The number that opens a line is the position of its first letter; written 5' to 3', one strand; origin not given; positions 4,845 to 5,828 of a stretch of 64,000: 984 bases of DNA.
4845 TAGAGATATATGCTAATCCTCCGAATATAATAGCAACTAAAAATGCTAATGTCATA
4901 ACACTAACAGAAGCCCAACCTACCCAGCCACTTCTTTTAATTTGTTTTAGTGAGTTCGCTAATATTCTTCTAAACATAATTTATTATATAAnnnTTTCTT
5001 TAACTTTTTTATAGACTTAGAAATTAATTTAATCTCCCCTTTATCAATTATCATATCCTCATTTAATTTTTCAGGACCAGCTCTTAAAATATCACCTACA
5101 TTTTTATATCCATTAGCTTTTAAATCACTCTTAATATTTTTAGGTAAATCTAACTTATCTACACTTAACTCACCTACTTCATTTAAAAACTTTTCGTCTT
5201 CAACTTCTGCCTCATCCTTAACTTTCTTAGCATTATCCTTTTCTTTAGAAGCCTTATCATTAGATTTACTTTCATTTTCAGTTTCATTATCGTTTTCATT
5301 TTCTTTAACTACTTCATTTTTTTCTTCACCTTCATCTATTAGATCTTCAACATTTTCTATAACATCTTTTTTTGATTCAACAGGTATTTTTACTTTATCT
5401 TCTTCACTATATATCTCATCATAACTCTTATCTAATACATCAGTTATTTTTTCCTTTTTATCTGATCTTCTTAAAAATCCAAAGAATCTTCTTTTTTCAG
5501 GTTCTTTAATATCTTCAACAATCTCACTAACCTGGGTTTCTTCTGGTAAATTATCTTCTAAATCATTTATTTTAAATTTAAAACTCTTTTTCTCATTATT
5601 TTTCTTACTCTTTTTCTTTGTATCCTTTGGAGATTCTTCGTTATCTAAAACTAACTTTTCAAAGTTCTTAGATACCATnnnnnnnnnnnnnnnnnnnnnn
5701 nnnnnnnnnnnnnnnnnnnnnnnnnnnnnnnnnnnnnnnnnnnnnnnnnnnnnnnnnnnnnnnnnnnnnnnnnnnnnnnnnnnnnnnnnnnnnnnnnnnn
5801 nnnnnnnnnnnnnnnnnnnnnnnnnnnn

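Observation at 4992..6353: FtsE fused to an acidic disordered linker and an RpoA-alphaCTD-like helix-hairpin-helix domain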

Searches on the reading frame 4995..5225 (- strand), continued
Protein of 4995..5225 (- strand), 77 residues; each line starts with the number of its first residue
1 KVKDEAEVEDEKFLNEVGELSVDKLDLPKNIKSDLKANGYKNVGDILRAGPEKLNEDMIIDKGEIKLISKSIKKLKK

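Call 52: find_homologous_proteins(query=A1, max_evalue=0.000001)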
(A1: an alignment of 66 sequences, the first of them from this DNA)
Query A1 (66 sequences): 749 candidates shared short words with the query, none scored E <= 0.000001.

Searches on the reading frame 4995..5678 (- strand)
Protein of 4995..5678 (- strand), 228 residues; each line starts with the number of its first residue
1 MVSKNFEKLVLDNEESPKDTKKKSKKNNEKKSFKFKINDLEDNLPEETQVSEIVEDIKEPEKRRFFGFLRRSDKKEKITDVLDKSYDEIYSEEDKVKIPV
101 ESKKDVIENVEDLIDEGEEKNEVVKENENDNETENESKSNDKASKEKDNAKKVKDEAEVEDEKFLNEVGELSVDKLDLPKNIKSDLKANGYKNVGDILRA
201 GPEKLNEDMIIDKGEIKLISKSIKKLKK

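Call 3: search_protein_families(library=pfam, proteins=[window:4995-5678:-], max_evalue=10)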
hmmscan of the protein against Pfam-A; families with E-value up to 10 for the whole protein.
seq(228 aa): 1 family
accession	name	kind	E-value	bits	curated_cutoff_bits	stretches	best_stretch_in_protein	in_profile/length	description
PF06459.17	RR_TM4-6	-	8.2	6.6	25.1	0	20-168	14-163/277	Ryanodine Receptor TM 4-6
